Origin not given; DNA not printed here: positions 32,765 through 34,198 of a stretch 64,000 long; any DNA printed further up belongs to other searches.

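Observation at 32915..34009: CDF transmembrane domain fused to a NifX-like domain in place of the normal CDF cytoplasmic domain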

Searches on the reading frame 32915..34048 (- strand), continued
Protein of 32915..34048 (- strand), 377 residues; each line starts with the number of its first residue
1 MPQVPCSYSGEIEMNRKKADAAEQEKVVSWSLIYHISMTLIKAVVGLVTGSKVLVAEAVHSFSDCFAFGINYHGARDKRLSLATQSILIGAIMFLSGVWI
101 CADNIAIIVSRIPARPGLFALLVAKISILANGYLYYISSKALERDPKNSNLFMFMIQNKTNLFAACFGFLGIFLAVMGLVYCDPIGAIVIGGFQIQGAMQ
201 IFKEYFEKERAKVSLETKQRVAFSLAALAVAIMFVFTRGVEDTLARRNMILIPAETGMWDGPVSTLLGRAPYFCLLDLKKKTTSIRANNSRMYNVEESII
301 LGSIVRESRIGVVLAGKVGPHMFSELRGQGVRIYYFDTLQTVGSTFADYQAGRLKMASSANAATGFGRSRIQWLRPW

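Call 47: list_cluster_members(proteins=[P0046, P0071, P0148, P0158, P0111, P0050, P0055, P0125, P0019, P0013])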
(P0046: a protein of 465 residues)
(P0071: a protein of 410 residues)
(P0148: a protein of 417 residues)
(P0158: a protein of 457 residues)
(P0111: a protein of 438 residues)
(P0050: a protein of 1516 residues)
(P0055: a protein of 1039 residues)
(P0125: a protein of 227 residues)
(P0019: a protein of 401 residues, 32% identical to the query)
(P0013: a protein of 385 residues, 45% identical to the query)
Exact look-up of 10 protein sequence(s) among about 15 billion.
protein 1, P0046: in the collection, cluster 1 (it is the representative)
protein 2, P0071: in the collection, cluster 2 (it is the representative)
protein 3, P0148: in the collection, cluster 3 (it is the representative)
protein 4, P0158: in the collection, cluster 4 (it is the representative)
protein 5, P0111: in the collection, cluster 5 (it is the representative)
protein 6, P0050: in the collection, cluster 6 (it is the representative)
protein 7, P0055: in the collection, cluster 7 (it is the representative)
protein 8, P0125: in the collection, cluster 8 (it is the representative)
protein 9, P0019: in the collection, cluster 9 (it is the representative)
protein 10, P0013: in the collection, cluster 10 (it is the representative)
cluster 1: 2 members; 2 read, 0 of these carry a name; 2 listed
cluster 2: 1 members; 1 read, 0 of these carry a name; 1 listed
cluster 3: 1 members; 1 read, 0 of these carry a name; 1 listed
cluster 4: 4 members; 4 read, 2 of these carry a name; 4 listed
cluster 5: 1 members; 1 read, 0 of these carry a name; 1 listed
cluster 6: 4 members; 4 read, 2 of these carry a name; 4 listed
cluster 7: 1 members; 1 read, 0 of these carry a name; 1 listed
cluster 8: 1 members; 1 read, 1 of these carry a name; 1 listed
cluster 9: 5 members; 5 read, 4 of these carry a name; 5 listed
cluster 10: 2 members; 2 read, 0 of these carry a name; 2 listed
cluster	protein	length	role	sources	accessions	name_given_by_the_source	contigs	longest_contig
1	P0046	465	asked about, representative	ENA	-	-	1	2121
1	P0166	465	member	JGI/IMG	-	-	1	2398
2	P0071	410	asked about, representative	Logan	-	-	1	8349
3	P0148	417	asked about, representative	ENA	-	-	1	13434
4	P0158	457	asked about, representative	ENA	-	-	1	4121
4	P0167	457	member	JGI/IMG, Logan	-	cation diffusion facilitator family transporter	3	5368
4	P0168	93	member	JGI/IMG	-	hypothetical protein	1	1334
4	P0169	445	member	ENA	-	-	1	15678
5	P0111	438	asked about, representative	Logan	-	-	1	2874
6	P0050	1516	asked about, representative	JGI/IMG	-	predicted Fe-Mo cluster-binding NifX family protein/Zn finger protein HypA/HybF involved ...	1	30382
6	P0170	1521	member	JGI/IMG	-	predicted Fe-Mo cluster-binding NifX family protein/Zn finger protein HypA/HybF involved ...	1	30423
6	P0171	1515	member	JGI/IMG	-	-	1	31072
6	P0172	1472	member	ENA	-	-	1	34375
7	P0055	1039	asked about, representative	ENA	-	-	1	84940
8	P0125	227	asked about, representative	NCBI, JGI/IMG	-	predicted Fe-Mo cluster-binding NifX family protein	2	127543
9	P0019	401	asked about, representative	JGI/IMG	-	predicted Fe-Mo cluster-binding NifX family protein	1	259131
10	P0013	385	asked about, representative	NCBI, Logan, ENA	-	-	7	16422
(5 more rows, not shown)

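Call 49: find_encoding_contigs(protein=P0050, flank=10000, max_places=1)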
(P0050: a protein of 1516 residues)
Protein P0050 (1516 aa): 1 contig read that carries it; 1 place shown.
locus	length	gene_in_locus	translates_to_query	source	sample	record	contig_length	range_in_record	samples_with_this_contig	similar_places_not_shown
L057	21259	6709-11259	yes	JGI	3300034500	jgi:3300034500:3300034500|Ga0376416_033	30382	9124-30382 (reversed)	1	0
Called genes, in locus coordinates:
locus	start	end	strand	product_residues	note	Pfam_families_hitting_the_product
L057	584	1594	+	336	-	PF13180:PDZ_2, PF17820:PDZ_6, PF00595:PDZ (weak), PF13180:PDZ_2 (weak), PF17820:PDZ_6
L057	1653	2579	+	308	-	PF00089:Trypsin, PF13365:Trypsin_2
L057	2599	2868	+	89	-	PF06305:LapA_dom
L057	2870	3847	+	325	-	PF01545:Cation_efflux, PF16916:ZT_dimer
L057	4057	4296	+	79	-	PF26391:MamI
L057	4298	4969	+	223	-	PF13432:TPR_16, PF25063:ARM_TT21_C (weak), PF13424:TPR_12 (weak), PF00515:TPR_1 (weak), PF07719:TPR_2 (weak), PF13432:TPR_16, PF00515:TPR_1, PF13181:TPR_8, +13 more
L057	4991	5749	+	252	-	PF04011:LemA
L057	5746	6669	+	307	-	PF01545:Cation_efflux, PF16916:ZT_dimer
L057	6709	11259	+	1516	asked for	PF00595:PDZ (weak), PF13180:PDZ_2, PF17820:PDZ_6 (weak), PF12812:PDZ_1 (weak), PF02579:Nitro_FeMo-Co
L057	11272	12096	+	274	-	PF00089:Trypsin, PF13365:Trypsin_2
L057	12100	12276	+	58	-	PF26391:MamI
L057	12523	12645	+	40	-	-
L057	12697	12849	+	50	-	-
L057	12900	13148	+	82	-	-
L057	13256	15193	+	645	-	PF00009:GTP_EFTU (faint), PF01926:MMR_HSR1, PF02421:FeoB_N, PF09439:SRPRB (faint), PF17910:FeoB_Cyto (weak), PF07670:Gate, PF07664:FeoB_C, PF07670:Gate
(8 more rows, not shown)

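Call 50: find_encoding_contigs(protein=P0125, flank=10000, max_places=1)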
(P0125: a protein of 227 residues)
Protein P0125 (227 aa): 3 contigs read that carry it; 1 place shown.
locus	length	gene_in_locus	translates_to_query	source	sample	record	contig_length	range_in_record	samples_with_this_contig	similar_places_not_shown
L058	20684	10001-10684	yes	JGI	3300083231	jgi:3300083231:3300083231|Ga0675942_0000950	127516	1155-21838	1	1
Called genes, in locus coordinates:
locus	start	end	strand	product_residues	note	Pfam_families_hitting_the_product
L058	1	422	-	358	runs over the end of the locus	PF00437:T2SSE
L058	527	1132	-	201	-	PF10502:Peptidase_S26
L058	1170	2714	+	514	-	PF00890:FAD_binding_2 (weak), PF01266:DAO (faint), PF01593:Amino_oxidase, PF03486:HI0933_like (faint), PF07992:Pyr_redox_2 (faint), PF13450:NAD_binding_8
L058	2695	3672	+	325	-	PF00494:SQS_PSY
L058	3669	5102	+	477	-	-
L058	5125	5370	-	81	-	-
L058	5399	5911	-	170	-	PF04116:FA_hydroxylase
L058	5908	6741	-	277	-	PF27123:CrtC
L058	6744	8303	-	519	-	PF00070:Pyr_redox (faint), PF00890:FAD_binding_2 (weak), PF01266:DAO, PF01593:Amino_oxidase, PF03486:HI0933_like (faint), PF07992:Pyr_redox_2 (faint), PF12831:FAD_oxidored (weak), PF13450:NAD_binding_8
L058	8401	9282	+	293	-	PF00348:polyprenyl_synt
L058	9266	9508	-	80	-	-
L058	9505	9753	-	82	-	-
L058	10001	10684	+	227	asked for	PF02579:Nitro_FeMo-Co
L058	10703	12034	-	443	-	PF00989:PAS, PF08448:PAS_4, PF13188:PAS_8 (weak), PF13426:PAS_9, PF00158:Sigma54_activat, PF14532:Sigma54_activ_2, PF25601:AAA_lid_14, PF02954:HTH_8, +3 more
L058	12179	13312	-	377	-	PF00595:PDZ (weak), PF13180:PDZ_2, PF17820:PDZ_6, PF13180:PDZ_2, PF17820:PDZ_6, PF13180:PDZ_2, PF17820:PDZ_6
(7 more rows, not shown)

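Call 54: find_related_loci(query=A1, collection=metagenome_contigs, flank=10000)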
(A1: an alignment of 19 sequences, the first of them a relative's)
Query A1 (364 aa) in metagenome_contigs; peptide patterns used: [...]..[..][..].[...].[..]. (x = any residue, [..] = any of these).
122 stretches matched a pattern; 32 encode a relative of the query (tblastn E <= 1e-3); 32 distinct loci.
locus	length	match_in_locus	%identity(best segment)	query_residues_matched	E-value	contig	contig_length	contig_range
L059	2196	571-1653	65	3-364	7e-171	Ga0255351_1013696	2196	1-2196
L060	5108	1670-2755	56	2-364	5e-134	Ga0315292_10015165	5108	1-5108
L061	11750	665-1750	56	2-364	8e-133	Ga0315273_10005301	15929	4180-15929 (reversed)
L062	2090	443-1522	40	3-364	1e-89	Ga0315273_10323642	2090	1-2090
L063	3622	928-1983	40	11-364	7e-85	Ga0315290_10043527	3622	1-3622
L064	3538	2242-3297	40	11-364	6e-85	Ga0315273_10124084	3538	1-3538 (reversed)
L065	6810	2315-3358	40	13-364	3e-79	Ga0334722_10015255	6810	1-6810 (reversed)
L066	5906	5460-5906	70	2-150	3e-65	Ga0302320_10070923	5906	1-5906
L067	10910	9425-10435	35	11-348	1e-56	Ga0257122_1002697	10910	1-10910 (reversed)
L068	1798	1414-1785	73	2-125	7e-55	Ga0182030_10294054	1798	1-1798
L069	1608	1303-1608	47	9-110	1e-24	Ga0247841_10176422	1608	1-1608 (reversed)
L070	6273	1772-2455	26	1-208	1e-12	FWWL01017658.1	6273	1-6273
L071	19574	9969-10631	27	8-208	7e-11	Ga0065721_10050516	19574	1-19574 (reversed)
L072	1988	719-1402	25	1-208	4e-10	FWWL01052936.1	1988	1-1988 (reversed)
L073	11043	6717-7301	24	25-200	1e-9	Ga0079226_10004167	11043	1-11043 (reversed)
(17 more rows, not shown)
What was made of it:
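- Tried and rejected: I used the full alignment instead (call 54).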

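Call 56: search_protein_families(library=pfam, proteins=[L065:1485-2138:+, L064:1195-2154:+, L064:68-1195:+, L054:3696-5036:+, L067:7957-9174:+, L067:1927-5064:+, L065:4883-5917:+, L062:1519-1932:+, L063:2046-3068:-], max_evalue=0.001)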
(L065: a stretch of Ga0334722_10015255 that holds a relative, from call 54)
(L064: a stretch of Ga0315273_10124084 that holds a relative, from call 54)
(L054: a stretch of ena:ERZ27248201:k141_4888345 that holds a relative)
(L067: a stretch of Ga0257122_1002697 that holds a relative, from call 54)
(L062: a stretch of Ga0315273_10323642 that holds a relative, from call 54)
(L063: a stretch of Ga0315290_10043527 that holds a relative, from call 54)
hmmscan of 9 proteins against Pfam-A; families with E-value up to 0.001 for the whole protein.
L065:1485-2138:+ (217 aa): 0 families

L064:1195-2154:+ (319 aa): 1 family
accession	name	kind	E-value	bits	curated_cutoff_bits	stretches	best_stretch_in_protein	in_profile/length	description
PF01869.26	BcrAD_BadFG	-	3.3e-50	171.5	31.5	1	42-290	2-271/271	BadF/BadG/BcrA/BcrD ATPase family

L064:68-1195:+ (375 aa): 1 family
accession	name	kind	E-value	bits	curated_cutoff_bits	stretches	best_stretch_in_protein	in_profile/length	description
PF06050.19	HGD-D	-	4.8e-93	312.9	28.4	1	24-363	1-341/342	2-hydroxyglutaryl-CoA dehydratase, D-component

L054:3696-5036:+ (446 aa): 4 families
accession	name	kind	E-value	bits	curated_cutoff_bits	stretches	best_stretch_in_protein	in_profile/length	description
PF04326.19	SLFN_AlbA_2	-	1.1e-18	68.3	25.3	1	5-115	1-117/118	Schlafen, AlbA_2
PF13749.12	HATPase_c_4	-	2.4e-18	66.3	26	1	282-365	5-89/89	Putative ATP-dependent DNA helicase recG C-terminal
PF13412.12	HTH_24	-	2.7e-09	36.9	21.9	1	388-432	4-48/48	Winged helix-turn-helix DNA-binding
PF08279.18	HTH_11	-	0.00051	20.3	25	0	390-429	3-43/55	HTH domain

L067:7957-9174:+ (405 aa): 3 families
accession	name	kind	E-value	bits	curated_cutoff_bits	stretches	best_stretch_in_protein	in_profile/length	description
PF01128.25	IspD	-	1.5e-40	139.8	27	1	20-217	21-220/221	2-C-methyl-D-erythritol 4-phosphate cytidylyltransferase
PF02542.21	YgbB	-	4.5e-33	115.2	26.7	1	248-398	2-154/155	YgbB family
PF02348.25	CTP_transf_3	-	1.6e-05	25.3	22.6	1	20-125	17-119/217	Cytidylyltransferase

L067:1927-5064:+ (1045 aa): 3 families
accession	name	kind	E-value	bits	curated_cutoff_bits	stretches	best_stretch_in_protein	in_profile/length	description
PF00350.29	Dynamin_N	-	1.6e-09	38.5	27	1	445-600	1-163/168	Dynamin family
PF01926.29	MMR_HSR1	-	1.3e-08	35.3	21.9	1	444-464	1-21/113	50S ribosome-binding GTPase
PF05049.19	IIGP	-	0.00054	19.6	24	0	435-465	28-58/375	Interferon-inducible GTPase (IIGP)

L065:4883-5917:+ (344 aa): 1 family
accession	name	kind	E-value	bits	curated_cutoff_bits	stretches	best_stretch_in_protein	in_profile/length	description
PF04011.17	LemA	-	4e-39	134.3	26.2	1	191-328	3-139/149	LemA family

L062:1519-1932:+ (137 aa): 0 families

L063:2046-3068:- (340 aa): 7 families
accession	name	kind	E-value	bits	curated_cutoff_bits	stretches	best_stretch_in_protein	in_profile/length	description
PF03308.22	MeaB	-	4.2e-06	26.4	23.1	1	122-163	15-56/273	Methylmalonyl Co-A mutase-associated GTPase MeaB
PF13238.12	AAA_18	-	1.7e-05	25.7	29.4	1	143-196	1-53/128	AAA domain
PF13207.12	AAA_17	-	3.5e-05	24.5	27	0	147-167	2-22/136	AAA domain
PF01712.25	dNK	-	5.1e-05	23.6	27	0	143-167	1-25/203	Deoxynucleoside kinase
PF13671.12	AAA_33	-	0.00012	22.9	27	0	147-234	6-75/143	AAA domain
PF07726.17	AAA_3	-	0.00025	21.3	27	0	145-215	4-74/131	ATPase family associated with various cellular activities (AAA)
PF01443.25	Viral_helicase1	-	0.00045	20.6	21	1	145-211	3-67/228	Viral superfamily 1 RNA helicase core domain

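Call 67: search_protein_families(library=pfam, proteins=[P0046, P0065], max_evalue=10)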
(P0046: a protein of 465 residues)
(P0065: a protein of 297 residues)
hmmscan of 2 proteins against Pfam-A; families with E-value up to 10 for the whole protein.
P0046 (465 aa): 6 families
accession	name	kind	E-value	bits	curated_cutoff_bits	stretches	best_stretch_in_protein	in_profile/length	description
PF01545.26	Cation_efflux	-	1.3e-30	107.1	26.6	1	8-193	2-191/198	Cation efflux family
PF02579.22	Nitro_FeMo-Co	-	1.6e-13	51.2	26.3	1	344-432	4-93/94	Dinitrogenase iron-molybdenum cofactor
PF15038.11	Jiraiya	-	0.00066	19.7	27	1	74-134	105-164/169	Jiraiya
PF03189.18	Otopetrin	-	0.026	13.9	27.8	1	106-162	233-289/434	Otopetrin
PF06667.17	PspB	-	0.09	13.3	25.6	1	111-137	7-35/73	Phage shock protein B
PF00822.25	PMP22_Claudin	-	0.8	10.1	26.7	1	66-138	61-132/161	PMP-22/EMP/MP20/Claudin family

P0065 (297 aa): 3 families
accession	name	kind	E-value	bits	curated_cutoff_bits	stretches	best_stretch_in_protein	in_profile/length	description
PF02579.22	Nitro_FeMo-Co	-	1.1e-13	51.7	26.3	1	177-264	5-93/94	Dinitrogenase iron-molybdenum cofactor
PF01545.26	Cation_efflux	-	0.18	12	26.6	1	3-28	169-194/198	Cation efflux family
PF18747.7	HMUD2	-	0.25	10.9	25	1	18-35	72-89/298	5-hmdU DNA kinase 2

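Call 69: list_cluster_members(proteins=[P0020, P0021, P0022, P0023, P0024, P0025, P0026, P0027, P0028, P0029])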
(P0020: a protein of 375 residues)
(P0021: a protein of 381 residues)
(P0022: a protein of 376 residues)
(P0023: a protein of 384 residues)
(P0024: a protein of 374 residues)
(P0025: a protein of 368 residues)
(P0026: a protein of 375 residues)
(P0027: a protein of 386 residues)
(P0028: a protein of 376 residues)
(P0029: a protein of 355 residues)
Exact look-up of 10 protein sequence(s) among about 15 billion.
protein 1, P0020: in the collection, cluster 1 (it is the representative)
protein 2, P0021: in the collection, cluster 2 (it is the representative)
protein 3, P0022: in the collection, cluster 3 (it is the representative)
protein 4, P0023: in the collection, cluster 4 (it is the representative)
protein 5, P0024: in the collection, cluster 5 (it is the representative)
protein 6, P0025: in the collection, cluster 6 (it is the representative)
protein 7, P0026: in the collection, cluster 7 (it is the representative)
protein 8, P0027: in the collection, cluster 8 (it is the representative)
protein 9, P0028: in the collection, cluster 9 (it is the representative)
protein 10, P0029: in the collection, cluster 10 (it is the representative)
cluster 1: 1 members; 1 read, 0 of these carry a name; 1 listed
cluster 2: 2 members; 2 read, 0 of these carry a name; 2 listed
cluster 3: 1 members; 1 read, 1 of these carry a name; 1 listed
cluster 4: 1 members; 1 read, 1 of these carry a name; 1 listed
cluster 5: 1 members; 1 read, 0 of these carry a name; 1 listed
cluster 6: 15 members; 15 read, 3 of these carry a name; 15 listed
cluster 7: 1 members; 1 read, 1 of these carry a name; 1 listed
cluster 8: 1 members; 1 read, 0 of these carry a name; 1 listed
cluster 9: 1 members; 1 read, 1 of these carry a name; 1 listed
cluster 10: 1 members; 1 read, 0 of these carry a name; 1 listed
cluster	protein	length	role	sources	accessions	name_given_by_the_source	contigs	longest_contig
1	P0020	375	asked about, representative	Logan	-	-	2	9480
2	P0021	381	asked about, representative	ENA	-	-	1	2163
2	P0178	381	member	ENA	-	-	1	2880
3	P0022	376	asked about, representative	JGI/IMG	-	predicted Fe-Mo cluster-binding NifX family protein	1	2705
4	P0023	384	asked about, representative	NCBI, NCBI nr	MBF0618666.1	MAG: cation transporter [Candidatus Omnitrophica bacterium] | cation transporter [Candidatus Omnitrophota bacterium]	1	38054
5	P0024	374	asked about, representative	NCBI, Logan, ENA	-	-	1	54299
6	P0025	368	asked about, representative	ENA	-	-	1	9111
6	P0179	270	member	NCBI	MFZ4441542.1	MAG: cation diffusion facilitator family transporter, partial [Syntrophales bacterium]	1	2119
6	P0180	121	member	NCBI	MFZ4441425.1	MAG: NifB/NifX family molybdenum-iron cluster-binding protein, partial [Syntrophales ...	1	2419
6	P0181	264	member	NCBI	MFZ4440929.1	MAG: cation diffusion facilitator family transporter, partial [Syntrophales bacterium]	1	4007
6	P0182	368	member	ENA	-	-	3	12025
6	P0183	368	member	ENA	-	-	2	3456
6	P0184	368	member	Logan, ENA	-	-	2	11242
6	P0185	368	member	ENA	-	-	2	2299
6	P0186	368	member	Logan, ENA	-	-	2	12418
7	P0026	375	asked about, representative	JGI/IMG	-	predicted Fe-Mo cluster-binding NifX family protein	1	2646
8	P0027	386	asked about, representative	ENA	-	-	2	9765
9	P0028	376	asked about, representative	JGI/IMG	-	predicted Fe-Mo cluster-binding NifX family protein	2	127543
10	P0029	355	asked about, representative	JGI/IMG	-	-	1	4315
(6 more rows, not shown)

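Call 70: list_cluster_members(proteins=[P0030, P0031, P0032, P0033, P0034, P0035, P0036, P0037, P0014, P0016])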
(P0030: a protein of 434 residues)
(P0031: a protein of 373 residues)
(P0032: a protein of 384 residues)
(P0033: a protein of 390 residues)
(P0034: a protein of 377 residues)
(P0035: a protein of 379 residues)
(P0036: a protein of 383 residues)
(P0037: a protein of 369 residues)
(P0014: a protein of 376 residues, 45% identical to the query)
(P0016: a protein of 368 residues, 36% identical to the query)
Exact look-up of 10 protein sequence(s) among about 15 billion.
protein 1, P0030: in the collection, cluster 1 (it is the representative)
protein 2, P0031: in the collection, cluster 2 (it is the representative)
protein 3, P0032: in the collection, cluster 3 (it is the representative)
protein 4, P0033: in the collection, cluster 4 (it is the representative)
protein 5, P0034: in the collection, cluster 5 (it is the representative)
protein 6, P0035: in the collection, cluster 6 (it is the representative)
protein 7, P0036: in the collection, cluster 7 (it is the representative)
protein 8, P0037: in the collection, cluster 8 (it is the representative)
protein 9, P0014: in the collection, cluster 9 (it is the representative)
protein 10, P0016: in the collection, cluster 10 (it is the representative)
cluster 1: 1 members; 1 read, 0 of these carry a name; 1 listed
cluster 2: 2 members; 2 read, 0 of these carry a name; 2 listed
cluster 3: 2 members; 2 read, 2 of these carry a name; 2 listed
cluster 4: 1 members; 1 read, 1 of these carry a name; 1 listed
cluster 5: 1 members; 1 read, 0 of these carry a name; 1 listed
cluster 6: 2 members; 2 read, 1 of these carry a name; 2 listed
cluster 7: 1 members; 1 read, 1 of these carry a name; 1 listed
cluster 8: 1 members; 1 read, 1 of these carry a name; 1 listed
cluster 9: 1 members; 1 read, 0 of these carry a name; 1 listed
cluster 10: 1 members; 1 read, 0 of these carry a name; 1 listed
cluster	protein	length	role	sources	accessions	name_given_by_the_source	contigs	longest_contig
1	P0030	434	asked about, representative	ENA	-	-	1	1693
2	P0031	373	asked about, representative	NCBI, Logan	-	-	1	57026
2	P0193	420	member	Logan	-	-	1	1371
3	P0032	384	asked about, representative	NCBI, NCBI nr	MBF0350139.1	MAG: cation transporter [SAR324 cluster bacterium] | cation transporter [SAR324 cluster bacterium]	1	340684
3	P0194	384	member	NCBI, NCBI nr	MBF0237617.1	MAG: cation transporter [SAR324 cluster bacterium] | cation transporter [SAR324 cluster bacterium]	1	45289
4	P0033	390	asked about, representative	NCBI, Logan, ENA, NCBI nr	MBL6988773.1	MAG: cation transporter [Bacteriovoracaceae bacterium] | cation transporter [Bacteriovoracaceae bacterium]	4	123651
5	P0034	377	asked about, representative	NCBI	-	-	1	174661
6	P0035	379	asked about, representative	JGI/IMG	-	predicted Fe-Mo cluster-binding NifX family protein/Co/Zn/Cd efflux system component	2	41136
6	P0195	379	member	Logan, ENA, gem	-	-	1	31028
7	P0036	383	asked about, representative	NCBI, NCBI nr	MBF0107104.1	MAG: cation transporter [Deltaproteobacteria bacterium] | cation transporter [Deltaproteobacteria bacterium]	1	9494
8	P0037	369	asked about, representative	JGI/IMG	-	predicted Fe-Mo cluster-binding NifX family protein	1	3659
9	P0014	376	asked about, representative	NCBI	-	-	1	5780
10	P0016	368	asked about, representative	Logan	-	-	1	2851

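Call 71: find_encoding_contigs(protein=P0032, flank=10000, max_places=1)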
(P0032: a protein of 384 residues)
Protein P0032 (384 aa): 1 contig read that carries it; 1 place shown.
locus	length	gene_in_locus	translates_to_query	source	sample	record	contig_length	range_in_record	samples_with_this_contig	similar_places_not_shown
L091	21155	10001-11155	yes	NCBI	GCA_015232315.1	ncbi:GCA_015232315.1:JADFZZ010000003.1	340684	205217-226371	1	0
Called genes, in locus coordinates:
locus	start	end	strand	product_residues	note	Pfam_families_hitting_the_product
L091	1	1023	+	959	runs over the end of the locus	-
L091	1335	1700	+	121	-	PF00072:Response_reg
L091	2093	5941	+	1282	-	PF13646:HEAT_2, PF00072:Response_reg, PF02518:HATPase_c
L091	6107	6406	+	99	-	PF08681:TacA1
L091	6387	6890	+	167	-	PF00583:Acetyltransf_1 (weak), PF13673:Acetyltransf_10 (weak), PF13508:Acetyltransf_7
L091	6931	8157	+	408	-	PF13646:HEAT_2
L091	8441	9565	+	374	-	PF00072:Response_reg, PF00512:HisKA (weak), PF02518:HATPase_c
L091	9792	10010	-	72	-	-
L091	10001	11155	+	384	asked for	PF01545:Cation_efflux, PF02579:Nitro_FeMo-Co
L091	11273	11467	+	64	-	-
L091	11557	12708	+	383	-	PF01955:CbiZ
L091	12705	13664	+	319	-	PF03186:CobD_Cbib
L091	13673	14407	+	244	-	PF13489:Methyltransf_23 (weak), PF13847:Methyltransf_31 (weak), PF08241:Methyltransf_11, PF08242:Methyltransf_12, PF13649:Methyltransf_25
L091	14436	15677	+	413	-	PF07690:MFS_1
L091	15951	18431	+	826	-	PF01588:tRNA_bind, PF03483:B3_4, PF03484:B5, PF17759:tRNA_synthFbeta, PF03147:FDX-ACB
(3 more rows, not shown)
